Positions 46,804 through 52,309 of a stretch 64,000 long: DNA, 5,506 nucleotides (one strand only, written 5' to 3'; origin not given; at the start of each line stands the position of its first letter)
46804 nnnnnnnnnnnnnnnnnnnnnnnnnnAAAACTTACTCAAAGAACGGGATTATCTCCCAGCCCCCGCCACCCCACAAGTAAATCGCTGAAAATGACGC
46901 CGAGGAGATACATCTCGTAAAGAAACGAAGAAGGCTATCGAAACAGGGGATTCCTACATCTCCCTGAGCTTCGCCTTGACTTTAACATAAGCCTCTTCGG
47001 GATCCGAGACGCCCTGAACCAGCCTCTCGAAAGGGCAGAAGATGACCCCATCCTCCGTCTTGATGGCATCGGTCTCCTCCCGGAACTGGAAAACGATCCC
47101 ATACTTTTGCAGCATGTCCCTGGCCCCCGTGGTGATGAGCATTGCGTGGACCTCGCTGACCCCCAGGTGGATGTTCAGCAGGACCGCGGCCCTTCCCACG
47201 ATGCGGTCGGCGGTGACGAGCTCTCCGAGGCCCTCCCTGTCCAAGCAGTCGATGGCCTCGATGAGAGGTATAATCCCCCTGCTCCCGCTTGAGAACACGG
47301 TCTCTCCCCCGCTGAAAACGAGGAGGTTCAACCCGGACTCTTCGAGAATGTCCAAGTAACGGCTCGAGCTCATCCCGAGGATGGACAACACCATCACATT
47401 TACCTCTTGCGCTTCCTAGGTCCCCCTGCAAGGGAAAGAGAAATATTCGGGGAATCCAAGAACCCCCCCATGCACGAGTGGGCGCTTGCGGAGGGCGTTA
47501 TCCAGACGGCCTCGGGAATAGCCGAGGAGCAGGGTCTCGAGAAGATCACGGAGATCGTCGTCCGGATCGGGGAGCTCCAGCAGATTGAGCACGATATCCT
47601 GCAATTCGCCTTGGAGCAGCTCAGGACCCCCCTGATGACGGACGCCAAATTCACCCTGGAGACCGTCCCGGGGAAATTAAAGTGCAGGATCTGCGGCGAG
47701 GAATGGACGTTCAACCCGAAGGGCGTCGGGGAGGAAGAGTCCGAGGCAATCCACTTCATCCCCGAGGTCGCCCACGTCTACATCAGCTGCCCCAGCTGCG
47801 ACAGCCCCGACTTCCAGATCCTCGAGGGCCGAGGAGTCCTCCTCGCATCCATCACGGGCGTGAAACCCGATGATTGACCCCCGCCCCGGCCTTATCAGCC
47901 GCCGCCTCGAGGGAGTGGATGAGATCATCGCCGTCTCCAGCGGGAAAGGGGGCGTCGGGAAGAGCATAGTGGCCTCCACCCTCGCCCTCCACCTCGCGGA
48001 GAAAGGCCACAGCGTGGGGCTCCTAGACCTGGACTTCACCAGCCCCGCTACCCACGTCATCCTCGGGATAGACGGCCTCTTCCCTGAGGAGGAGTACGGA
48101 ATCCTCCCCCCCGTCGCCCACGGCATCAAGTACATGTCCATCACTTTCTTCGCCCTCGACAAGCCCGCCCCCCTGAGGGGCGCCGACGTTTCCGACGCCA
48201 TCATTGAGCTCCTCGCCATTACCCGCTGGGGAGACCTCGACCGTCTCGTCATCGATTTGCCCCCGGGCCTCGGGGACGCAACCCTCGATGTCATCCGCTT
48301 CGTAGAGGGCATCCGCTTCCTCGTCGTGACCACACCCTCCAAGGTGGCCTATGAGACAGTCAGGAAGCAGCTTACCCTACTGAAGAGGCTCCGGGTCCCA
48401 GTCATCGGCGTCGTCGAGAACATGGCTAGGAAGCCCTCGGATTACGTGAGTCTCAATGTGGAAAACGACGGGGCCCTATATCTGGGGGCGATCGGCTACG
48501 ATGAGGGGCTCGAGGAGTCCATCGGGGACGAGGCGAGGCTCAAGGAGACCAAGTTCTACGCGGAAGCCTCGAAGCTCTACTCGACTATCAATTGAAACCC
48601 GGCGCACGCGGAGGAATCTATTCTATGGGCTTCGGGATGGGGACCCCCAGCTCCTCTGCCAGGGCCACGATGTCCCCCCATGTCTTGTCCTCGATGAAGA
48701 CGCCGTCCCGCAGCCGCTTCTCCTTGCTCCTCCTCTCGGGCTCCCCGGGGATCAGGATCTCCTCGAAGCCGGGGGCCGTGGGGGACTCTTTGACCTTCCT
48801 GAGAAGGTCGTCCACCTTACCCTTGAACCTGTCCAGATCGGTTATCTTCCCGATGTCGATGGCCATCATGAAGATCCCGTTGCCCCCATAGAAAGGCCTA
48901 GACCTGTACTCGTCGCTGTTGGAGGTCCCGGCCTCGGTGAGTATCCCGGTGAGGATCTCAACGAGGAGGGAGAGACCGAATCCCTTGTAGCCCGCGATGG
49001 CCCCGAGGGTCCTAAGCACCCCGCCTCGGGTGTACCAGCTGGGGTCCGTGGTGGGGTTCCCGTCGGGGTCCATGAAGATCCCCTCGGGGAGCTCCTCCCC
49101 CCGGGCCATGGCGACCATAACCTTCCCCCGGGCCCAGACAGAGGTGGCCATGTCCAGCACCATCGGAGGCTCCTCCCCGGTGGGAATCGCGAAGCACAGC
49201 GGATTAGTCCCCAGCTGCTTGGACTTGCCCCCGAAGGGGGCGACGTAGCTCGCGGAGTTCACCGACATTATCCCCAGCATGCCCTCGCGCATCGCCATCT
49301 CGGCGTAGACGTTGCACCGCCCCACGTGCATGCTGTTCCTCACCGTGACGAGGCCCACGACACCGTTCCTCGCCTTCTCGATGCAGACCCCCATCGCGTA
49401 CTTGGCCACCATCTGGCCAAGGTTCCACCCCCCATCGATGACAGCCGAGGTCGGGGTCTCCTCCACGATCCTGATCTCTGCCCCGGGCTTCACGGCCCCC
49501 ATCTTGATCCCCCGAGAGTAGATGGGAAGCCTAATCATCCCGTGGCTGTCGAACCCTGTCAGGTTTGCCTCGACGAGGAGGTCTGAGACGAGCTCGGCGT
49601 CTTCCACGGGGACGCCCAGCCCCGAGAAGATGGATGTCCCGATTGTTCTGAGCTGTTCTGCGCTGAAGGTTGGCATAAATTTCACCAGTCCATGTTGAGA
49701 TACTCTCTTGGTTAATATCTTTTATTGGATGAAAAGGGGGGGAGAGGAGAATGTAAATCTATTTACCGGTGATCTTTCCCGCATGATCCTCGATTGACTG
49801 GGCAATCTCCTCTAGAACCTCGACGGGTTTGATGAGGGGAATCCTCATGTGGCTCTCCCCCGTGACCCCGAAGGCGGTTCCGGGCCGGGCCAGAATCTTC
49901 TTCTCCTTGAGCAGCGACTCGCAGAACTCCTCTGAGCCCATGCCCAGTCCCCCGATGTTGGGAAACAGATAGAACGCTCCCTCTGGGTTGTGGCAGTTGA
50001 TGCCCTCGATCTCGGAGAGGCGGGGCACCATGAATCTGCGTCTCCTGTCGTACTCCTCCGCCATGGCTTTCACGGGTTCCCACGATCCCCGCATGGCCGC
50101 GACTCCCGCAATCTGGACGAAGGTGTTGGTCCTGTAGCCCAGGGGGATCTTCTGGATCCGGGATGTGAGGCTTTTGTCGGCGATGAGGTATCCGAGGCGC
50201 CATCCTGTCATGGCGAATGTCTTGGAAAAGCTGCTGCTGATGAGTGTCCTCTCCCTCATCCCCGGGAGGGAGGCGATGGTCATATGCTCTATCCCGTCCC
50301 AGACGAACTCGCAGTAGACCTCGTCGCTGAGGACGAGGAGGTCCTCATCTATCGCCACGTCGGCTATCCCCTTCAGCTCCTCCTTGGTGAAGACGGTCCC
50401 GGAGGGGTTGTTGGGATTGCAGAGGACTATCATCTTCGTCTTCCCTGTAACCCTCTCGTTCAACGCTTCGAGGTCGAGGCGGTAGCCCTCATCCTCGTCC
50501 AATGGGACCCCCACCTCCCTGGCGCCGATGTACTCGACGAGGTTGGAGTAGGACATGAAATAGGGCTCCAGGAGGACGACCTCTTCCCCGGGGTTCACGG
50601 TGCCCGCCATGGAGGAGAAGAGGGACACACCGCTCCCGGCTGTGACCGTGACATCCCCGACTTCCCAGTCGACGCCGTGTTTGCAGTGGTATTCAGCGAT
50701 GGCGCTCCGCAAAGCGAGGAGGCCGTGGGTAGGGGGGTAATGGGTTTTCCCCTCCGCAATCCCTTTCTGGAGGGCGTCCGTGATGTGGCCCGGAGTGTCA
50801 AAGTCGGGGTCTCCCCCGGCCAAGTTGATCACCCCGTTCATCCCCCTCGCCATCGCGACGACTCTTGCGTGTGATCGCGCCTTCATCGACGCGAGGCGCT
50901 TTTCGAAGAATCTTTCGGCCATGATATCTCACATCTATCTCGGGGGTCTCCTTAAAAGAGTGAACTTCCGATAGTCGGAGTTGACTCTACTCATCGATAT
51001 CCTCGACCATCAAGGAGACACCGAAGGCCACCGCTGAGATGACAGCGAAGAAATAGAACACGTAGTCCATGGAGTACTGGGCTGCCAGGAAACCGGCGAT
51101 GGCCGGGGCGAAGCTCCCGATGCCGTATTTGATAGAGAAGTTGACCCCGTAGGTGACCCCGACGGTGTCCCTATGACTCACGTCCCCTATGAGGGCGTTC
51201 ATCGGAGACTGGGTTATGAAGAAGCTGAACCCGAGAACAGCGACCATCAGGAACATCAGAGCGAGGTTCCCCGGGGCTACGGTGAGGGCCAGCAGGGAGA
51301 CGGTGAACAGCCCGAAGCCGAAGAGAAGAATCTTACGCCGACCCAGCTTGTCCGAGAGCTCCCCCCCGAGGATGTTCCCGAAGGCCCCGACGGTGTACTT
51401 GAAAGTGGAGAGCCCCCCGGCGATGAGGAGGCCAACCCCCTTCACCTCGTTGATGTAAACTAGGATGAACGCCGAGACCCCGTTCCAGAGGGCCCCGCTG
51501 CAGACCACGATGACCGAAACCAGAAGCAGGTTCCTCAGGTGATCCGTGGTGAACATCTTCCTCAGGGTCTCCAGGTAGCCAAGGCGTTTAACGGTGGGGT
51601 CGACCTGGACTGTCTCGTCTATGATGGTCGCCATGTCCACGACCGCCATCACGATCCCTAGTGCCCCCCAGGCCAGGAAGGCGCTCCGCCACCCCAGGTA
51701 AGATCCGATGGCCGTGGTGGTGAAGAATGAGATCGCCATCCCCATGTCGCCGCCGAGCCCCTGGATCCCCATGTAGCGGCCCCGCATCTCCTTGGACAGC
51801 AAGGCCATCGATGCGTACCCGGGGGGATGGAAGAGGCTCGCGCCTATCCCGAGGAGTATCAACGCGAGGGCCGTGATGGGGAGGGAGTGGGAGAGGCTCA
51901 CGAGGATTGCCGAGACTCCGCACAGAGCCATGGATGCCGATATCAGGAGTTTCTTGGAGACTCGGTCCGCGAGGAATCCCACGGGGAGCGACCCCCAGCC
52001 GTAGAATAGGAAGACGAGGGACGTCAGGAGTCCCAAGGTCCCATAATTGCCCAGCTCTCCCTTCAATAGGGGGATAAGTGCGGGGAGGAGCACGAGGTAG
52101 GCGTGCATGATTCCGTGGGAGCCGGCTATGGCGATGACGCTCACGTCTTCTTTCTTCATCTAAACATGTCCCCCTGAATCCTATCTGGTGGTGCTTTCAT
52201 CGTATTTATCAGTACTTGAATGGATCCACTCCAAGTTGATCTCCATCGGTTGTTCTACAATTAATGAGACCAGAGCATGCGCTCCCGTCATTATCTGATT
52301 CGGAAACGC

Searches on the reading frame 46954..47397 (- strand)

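Call 52: search_protein_families(library=pfam, proteins=[window:46954-47397:-], max_evalue=0.00001)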
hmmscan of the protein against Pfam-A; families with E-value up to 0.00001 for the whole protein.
window:46954-47397:- (147 aa): 1 family
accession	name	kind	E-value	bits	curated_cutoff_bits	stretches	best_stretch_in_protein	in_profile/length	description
PF08973.16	TM1506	-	3.7e-27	95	27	1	16-143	4-129/130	Domain of unknown function (DUF1893)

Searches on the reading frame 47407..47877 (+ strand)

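Call 52: search_protein_families(library=pfam, proteins=[window:47407-47877:+], max_evalue=0.00001)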
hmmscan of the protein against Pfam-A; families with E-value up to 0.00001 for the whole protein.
window:47407-47877:+ (156 aa): 1 family
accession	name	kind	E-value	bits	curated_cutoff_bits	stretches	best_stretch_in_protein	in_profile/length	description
PF01155.25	HypA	-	1.2e-24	86.9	28.9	1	22-149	1-110/112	Hydrogenase/urease nickel incorporation, metallochaperone, hypA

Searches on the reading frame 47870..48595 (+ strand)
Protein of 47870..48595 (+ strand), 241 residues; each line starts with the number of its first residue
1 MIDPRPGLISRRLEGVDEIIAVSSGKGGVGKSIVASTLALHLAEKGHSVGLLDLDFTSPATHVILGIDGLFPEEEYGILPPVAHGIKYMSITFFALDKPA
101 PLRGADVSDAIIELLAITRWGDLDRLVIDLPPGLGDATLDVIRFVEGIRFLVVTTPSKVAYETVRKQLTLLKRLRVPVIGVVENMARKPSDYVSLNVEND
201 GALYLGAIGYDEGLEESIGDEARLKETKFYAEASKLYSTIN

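Call 52: search_protein_families(library=pfam, proteins=[window:47870-48595:+], max_evalue=0.00001)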
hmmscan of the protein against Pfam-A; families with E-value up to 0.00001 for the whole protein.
window:47870-48595:+ (241 aa): 3 families
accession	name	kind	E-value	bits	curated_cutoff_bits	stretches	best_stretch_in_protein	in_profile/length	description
PF10609.15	ParA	-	2.3e-53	181.6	27.1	1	16-187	2-176/246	NUBPL iron-transfer P-loop NTPase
PF01656.29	CbiA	-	2.8e-13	50.4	25.4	1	20-220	1-121/125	CobQ/CobB/MinD/ParA nucleotide binding domain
PF13614.12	AAA_31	-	2.2e-08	34.7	27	1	18-62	2-46/177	AAA domain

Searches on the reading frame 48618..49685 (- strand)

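Call 52: search_protein_families(library=pfam, proteins=[window:48618-49685:-], max_evalue=0.00001)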
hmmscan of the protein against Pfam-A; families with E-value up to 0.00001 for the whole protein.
window:48618-49685:- (355 aa): 1 family
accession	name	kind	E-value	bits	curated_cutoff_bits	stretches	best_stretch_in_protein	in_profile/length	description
PF02615.19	Ldh_2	-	1.2e-113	380.1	38.8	1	8-339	2-332/333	Malate/L-lactate dehydrogenase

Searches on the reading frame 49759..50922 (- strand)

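Call 53: search_protein_families(library=pfam, proteins=[window:49759-50922:-], max_evalue=0.00001)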
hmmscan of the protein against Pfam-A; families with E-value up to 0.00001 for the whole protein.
window:49759-50922:- (387 aa): 1 family
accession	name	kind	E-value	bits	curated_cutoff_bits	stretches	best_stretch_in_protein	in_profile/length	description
PF00155.27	Aminotran_1_2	-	5.4e-66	223.7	19.7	1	30-377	2-361/361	Aminotransferase class I and II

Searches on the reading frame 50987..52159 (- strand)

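Call 53: search_protein_families(library=pfam, proteins=[window:50987-52159:-], max_evalue=0.00001)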
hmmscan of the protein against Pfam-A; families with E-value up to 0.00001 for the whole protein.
window:50987-52159:- (390 aa): 1 family
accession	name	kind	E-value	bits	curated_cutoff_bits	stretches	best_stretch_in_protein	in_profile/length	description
PF07690.21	MFS_1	-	1.1e-48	166.4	33.4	1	23-352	14-347/347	Major Facilitator Superfamily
